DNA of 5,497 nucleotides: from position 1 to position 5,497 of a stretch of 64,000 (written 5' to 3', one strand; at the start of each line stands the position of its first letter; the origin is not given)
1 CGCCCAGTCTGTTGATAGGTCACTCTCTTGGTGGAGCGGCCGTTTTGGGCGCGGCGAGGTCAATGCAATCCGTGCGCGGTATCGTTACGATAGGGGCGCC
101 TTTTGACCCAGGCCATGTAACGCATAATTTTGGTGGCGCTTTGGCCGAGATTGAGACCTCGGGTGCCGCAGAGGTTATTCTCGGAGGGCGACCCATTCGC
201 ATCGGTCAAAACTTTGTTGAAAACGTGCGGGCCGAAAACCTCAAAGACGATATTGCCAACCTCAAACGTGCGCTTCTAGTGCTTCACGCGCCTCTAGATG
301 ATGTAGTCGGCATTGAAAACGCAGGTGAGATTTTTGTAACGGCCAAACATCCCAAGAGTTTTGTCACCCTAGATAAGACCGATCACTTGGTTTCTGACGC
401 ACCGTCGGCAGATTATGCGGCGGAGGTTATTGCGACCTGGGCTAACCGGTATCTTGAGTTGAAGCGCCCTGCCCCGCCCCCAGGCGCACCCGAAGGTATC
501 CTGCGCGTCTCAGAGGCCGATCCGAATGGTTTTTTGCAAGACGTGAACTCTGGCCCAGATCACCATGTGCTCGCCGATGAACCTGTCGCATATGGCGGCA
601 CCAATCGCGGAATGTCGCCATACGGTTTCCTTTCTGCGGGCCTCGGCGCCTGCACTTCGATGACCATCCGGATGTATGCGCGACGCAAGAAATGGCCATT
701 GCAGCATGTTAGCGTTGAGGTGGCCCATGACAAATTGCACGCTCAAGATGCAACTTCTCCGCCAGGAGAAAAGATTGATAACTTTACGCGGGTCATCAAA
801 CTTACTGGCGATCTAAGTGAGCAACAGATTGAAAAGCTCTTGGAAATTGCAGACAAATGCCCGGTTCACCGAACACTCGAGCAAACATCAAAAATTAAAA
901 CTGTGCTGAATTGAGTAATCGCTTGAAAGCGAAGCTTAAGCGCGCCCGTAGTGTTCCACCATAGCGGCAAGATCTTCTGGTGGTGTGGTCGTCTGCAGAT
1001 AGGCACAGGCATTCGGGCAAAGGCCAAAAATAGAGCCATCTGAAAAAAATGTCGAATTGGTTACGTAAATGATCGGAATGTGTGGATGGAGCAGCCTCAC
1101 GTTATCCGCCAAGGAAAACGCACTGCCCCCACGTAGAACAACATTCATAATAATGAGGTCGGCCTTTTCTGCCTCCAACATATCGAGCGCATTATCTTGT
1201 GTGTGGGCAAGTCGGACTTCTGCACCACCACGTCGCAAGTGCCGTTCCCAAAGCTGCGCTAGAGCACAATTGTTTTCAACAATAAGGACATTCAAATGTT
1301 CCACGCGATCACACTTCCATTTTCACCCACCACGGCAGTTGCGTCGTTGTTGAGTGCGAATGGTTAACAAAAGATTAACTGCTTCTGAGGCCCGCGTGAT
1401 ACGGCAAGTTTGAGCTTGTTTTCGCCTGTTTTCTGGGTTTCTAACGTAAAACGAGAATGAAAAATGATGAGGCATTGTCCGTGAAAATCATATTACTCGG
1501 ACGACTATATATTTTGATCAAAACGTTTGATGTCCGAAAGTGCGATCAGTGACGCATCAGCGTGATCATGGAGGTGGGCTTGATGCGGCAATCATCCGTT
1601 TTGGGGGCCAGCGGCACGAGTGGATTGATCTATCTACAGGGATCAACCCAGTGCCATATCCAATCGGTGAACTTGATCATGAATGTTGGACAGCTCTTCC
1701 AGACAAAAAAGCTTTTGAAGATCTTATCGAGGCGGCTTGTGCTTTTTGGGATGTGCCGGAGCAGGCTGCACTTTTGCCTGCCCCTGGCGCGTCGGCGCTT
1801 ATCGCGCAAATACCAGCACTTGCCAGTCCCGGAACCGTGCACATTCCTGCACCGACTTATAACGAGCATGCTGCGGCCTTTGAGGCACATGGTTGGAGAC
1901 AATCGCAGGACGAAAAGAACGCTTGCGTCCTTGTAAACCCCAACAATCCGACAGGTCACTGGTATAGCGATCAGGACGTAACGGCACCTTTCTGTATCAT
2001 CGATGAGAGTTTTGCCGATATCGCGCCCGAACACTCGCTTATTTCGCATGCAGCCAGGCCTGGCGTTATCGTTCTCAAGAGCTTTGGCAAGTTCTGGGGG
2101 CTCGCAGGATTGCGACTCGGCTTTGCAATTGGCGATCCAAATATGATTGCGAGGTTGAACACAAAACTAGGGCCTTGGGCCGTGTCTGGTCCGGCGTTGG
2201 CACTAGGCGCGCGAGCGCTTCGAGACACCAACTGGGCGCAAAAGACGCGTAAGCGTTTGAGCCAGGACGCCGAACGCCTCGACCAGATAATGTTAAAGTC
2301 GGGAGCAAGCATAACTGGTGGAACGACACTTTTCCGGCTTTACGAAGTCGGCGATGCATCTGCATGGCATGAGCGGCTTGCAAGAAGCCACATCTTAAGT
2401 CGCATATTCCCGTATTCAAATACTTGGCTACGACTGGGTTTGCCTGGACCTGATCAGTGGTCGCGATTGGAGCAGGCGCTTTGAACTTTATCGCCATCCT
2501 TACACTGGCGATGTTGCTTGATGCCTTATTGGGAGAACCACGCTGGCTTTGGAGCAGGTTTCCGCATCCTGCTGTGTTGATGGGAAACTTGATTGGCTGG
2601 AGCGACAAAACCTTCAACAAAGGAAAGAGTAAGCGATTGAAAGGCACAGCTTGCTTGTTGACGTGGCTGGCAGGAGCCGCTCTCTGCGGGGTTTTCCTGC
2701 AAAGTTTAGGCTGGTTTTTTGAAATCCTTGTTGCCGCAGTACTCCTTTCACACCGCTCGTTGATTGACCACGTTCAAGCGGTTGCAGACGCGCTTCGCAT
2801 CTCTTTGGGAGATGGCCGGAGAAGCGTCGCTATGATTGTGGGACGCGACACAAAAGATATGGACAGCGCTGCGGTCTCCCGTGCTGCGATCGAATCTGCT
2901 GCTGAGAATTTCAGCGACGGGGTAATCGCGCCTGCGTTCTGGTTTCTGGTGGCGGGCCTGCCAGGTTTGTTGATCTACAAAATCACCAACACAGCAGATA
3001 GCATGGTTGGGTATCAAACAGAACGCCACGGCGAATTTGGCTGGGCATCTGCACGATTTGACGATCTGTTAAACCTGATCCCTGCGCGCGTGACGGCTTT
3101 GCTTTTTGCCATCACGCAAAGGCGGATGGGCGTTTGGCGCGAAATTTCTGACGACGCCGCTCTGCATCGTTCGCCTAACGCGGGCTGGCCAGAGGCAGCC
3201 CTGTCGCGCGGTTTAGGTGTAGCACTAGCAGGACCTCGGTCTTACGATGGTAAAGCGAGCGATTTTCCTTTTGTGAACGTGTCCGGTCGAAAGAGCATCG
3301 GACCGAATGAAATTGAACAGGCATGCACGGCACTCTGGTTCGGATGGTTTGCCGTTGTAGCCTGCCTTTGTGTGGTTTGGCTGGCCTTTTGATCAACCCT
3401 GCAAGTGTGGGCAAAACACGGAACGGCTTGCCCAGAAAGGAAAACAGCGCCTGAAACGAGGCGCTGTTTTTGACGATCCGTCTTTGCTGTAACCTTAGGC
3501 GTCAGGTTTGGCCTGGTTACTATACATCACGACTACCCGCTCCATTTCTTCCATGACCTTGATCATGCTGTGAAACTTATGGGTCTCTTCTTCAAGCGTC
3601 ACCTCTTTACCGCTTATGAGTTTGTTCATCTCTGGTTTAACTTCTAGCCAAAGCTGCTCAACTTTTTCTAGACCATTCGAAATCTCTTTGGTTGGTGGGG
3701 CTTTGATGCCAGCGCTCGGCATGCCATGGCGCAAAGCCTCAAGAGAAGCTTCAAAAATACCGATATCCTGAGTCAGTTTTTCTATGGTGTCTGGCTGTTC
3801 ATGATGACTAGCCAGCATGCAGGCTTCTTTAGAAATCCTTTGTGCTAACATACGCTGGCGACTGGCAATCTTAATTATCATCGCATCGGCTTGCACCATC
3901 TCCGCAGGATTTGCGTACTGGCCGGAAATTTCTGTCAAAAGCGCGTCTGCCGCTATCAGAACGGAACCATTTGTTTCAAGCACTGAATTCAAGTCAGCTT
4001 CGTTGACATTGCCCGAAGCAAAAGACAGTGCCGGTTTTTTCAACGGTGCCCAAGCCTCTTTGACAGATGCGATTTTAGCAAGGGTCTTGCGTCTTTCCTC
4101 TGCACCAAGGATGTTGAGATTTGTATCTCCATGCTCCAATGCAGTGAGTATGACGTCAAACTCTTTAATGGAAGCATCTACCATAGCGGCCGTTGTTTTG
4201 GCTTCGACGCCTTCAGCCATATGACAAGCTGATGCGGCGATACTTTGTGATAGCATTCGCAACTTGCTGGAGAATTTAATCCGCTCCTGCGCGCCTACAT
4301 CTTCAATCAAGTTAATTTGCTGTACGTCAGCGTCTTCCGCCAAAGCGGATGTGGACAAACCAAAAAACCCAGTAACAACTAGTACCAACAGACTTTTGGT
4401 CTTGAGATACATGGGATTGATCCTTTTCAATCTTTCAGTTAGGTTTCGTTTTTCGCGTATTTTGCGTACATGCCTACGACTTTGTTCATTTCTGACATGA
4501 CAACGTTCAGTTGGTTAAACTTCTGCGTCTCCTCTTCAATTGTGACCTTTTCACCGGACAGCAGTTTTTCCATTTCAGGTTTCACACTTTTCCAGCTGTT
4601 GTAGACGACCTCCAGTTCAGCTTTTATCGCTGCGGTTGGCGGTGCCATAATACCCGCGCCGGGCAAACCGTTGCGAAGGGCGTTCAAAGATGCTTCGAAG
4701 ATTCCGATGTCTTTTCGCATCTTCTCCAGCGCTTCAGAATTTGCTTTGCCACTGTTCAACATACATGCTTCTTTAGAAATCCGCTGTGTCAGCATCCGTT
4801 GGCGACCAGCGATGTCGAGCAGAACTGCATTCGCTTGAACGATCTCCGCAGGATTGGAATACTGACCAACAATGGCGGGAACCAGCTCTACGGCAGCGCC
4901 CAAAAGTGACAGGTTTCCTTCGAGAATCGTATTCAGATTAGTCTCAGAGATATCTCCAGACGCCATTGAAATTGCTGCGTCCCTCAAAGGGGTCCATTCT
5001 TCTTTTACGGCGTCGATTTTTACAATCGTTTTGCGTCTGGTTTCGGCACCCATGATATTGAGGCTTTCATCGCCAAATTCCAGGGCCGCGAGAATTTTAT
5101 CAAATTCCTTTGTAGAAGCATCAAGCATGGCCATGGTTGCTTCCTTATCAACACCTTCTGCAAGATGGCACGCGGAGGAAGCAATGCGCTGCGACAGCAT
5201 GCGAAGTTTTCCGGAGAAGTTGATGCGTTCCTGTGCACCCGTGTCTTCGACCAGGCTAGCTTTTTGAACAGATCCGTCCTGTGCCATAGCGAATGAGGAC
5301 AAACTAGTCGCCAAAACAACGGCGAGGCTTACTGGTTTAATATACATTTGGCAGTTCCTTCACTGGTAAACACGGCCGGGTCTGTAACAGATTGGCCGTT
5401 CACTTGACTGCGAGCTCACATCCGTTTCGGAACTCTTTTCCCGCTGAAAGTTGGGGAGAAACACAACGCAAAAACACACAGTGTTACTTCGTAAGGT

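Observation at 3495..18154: Candidate undescribed system: Ser/Thr kinase-FHA-PP2C switch wired to three dynamin-like proteins, a Roadblock pair and periplasmic ligand binders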

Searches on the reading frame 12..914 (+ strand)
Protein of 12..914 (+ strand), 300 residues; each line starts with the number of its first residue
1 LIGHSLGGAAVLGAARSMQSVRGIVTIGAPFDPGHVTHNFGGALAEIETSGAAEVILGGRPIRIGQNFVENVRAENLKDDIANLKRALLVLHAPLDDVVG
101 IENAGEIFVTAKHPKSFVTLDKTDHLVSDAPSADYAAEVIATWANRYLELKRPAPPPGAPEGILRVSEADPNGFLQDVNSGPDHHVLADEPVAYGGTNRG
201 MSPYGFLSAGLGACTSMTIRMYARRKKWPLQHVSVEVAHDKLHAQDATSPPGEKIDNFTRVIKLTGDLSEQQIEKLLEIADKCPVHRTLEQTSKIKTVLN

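Call 6: search_protein_families(library=pfam, proteins=[window:12-914:+], max_evalue=10)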
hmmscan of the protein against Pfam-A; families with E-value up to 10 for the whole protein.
window:12-914:+ (300 aa): 6 families
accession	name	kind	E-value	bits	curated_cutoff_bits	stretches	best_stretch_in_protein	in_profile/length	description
PF02566.24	OsmC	-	2.3e-17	63.7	27.5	1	196-297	1-99/100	OsmC-like protein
PF12146.15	Hydrolase_4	-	0.0038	17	27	1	1-35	80-115/239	Serine aminopeptidase, S33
PF12740.14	PETase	-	0.024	14.5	28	1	2-32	130-159/263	PET hydrolase-like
PF12697.13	Abhydrolase_6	-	0.053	14.6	26.3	1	2-137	71-216/217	Alpha/beta hydrolase family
PF07819.20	PGAP1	-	0.25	11.5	24.3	1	1-38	95-136/233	PGAP1-like alpha/beta domain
PF00561.26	Abhydrolase_1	-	0.29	11.2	25.8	1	1-35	73-107/245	alpha/beta hydrolase fold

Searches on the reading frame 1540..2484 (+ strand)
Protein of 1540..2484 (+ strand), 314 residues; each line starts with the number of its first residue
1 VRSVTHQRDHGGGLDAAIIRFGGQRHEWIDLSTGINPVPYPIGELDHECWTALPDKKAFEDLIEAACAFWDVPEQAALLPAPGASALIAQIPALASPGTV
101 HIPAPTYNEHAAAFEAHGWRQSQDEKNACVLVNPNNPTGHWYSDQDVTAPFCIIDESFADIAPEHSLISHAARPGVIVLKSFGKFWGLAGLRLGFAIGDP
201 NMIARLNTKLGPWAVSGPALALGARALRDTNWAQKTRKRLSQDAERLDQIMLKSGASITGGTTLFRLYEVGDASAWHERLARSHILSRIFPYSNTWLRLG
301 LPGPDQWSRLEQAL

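Call 6: search_protein_families(library=pfam, proteins=[window:1540-2484:+], max_evalue=10)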
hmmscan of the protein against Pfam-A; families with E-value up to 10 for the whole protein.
window:1540-2484:+ (314 aa): 2 families
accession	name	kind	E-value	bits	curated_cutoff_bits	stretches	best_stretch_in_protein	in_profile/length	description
PF00155.27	Aminotran_1_2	-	4.1e-23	82.6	19.7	2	128-303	149-348/361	Aminotransferase class I and II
PF04864.19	Alliinase_C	-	0.042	13.2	22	1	115-197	126-207/363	Allinase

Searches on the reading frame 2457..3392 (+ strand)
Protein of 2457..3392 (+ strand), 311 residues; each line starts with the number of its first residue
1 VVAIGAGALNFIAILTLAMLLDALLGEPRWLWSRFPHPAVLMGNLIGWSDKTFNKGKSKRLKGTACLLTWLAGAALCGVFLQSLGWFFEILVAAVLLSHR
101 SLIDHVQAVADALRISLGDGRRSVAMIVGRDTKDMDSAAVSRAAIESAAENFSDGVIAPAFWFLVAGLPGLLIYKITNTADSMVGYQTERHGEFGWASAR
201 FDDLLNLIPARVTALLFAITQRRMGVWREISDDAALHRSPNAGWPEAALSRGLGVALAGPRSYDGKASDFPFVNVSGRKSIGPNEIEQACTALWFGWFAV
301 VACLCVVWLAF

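Call 6: search_protein_families(library=pfam, proteins=[window:2457-3392:+], max_evalue=10)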
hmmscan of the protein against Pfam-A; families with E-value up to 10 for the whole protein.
window:2457-3392:+ (311 aa): 1 family
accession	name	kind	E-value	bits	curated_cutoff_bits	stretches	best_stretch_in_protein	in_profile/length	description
PF03186.18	CobD_Cbib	-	1.8e-91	306.8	34.4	1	15-291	1-280/282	CobD/Cbib protein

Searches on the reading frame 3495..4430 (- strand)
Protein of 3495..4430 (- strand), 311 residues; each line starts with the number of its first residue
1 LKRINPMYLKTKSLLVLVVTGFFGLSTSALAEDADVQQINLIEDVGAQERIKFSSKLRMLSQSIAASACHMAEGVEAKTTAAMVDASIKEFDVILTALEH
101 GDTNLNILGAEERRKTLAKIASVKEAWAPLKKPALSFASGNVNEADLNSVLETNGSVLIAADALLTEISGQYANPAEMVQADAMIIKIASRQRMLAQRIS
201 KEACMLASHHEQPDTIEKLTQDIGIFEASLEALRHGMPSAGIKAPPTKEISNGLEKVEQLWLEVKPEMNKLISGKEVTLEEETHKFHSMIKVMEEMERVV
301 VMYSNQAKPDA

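Call 6: search_protein_families(library=pfam, proteins=[window:3495-4430:-], max_evalue=10)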
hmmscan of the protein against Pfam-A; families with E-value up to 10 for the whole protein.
window:3495-4430:- (311 aa): 1 family
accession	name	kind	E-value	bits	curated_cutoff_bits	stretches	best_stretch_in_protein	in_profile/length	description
PF13675.11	PilJ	-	3.2e-26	92.1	26.6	2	180-276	7-103/114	Type IV pili methyl-accepting chemotaxis transducer N-term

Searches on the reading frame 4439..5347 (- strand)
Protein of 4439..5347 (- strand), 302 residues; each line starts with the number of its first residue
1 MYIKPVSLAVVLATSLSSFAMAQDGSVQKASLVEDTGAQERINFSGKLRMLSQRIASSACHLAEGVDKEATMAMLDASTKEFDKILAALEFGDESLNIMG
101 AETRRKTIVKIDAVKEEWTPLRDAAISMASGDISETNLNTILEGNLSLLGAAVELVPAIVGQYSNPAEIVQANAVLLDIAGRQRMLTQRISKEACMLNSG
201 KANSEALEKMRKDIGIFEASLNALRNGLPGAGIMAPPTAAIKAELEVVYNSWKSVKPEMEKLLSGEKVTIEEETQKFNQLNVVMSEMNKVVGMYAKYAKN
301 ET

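Call 4: search_protein_families(library=pfam, proteins=[window:4439-5347:-], max_evalue=0.01)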
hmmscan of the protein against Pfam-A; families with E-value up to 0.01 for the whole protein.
window:4439-5347:- (302 aa): 1 family
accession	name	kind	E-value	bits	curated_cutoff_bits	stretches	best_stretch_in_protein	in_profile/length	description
PF13675.11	PilJ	-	2.6e-30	105.3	26.6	2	173-269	9-105/114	Type IV pili methyl-accepting chemotaxis transducer N-term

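Call 5: search_protein_families(library=ncbifam, proteins=[window:4439-5347:-], max_evalue=0.01)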
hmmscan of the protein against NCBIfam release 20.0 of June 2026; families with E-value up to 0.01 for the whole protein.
window:4439-5347:- (302 aa): 0 families

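Call 46: search_protein_families(library=padloc, proteins=[window:4439-5347:-], max_evalue=0.01)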
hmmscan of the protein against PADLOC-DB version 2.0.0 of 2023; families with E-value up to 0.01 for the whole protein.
window:4439-5347:- (302 aa): 0 families
